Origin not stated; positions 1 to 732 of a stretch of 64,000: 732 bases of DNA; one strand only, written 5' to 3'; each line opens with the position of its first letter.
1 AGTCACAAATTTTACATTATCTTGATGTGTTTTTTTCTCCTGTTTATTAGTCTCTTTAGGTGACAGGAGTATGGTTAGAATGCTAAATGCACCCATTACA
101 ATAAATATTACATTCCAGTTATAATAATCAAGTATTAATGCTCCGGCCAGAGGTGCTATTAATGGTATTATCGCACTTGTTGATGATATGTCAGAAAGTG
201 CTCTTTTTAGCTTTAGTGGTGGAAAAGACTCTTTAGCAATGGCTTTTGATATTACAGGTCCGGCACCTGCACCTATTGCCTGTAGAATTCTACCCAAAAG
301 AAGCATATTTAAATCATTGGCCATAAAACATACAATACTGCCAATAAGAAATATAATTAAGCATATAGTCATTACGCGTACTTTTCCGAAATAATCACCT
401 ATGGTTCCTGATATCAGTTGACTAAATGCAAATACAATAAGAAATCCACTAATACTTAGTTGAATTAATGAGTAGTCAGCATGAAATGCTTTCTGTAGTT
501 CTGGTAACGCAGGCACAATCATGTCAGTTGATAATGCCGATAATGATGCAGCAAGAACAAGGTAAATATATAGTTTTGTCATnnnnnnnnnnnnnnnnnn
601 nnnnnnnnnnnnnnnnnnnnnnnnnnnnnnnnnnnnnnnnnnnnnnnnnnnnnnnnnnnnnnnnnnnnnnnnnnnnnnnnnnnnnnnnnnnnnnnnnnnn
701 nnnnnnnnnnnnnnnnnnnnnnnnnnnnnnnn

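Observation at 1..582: MFS transporter gene adjacent to the colicin locus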

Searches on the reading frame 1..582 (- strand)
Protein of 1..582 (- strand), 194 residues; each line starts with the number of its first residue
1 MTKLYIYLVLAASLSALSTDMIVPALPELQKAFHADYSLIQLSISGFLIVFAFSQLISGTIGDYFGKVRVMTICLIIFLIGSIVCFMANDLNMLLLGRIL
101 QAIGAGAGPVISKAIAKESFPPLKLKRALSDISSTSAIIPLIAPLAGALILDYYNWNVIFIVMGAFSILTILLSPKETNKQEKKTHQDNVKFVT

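Call 10: search_protein_families(library=pfam, proteins=[window:1-582:-], max_evalue=0.01)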
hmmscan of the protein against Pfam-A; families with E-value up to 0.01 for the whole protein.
window:1-582:- (194 aa): 3 families
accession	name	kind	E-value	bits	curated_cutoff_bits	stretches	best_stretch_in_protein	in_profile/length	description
PF07690.21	MFS_1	-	1.2e-37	130.1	33.4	1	8-176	1-175/347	Major Facilitator Superfamily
PF00083.30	Sugar_tr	-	4.2e-13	49.4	22.3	1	36-174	44-188/452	Sugar (and other) transporter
PF06609.19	TRI12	-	4.7e-05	22.5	23.2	1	46-172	86-214/599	Fungal trichothecene efflux pump (TRI12)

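Call 11: search_protein_families(library=ncbifam, proteins=[window:1-582:-], max_evalue=0.01)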
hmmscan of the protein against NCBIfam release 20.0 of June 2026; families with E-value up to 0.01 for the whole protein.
window:1-582:- (194 aa): 79 families (the best 25 are shown)
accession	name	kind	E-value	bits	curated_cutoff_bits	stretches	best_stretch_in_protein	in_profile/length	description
TIGR00710.1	efflux_Bcr_CflA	subfamily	8.3e-44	150.6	200.9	1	7-187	9-192/385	Bcr/CflA family efflux MFS transporter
NF053813.1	MFS_TcaB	equivalog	4.3e-37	127.8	475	1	6-191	9-194/396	putative multidrug effflux MFS transporter TcaB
NF008270.1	PRK11043.1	equivalog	9.5e-35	120.4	430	1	4-190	6-195/382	purine nucleoside transporter PunC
NF008654.0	PRK11652.1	equivalog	1.7e-31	109.5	479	1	2-187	8-196/397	multidrug efflux MFS transporter EmrD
NF008314.0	PRK11102.1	equivalog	1.8e-31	109.8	303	1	3-185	10-195/396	Bcr/CflA family multidrug efflux MFS transporter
NF007782.0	PRK10473.1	subfamily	1.2e-26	93.7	417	1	14-188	14-191/394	MdtL family multidrug efflux MFS transporter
TIGR00711.1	efflux_EmrB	subfamily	1.1e-24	87.1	230.2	1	4-190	3-188/485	DHA2 family efflux MFS transporter permease subunit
NF033134.0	cmlA_floR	equivalog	2e-24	86.8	450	1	14-188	21-199/388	CmlA/FloR family chloramphenicol efflux MFS transporter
NF000391.1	EmrB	exception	2.3e-21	76.1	925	1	4-191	12-199/501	multidrug efflux MFS transporter permease subunit EmrB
NF041041.1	FslD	exception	3.9e-20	72.4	500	1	8-186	14-193/396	rhizoferrin import MFS transporter FslD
TIGR00880.1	2_A_01_02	superfamily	5.1e-20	72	131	1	47-173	3-133/141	multidrug resistance protein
NF000218.1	FexA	exception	3.6e-18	65.4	900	1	5-170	23-188/475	chloramphenicol/florfenicol efflux MFS transporter FexA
NF040895.2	MFS_effux_SdrM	equivalog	4.1e-18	65.7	550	1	6-187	9-189/441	multidrug efflux MFS transporter SdrM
NF040856.1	FexB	exception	2.3e-16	59.6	950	1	8-187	19-201/469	chloramphenicol/florfenicol efflux MFS transporter FexB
NF000219.1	FloR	exception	2.4e-15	56.7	700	1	13-172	24-184/404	chloramphenicol/florfenicol efflux MFS transporter FloR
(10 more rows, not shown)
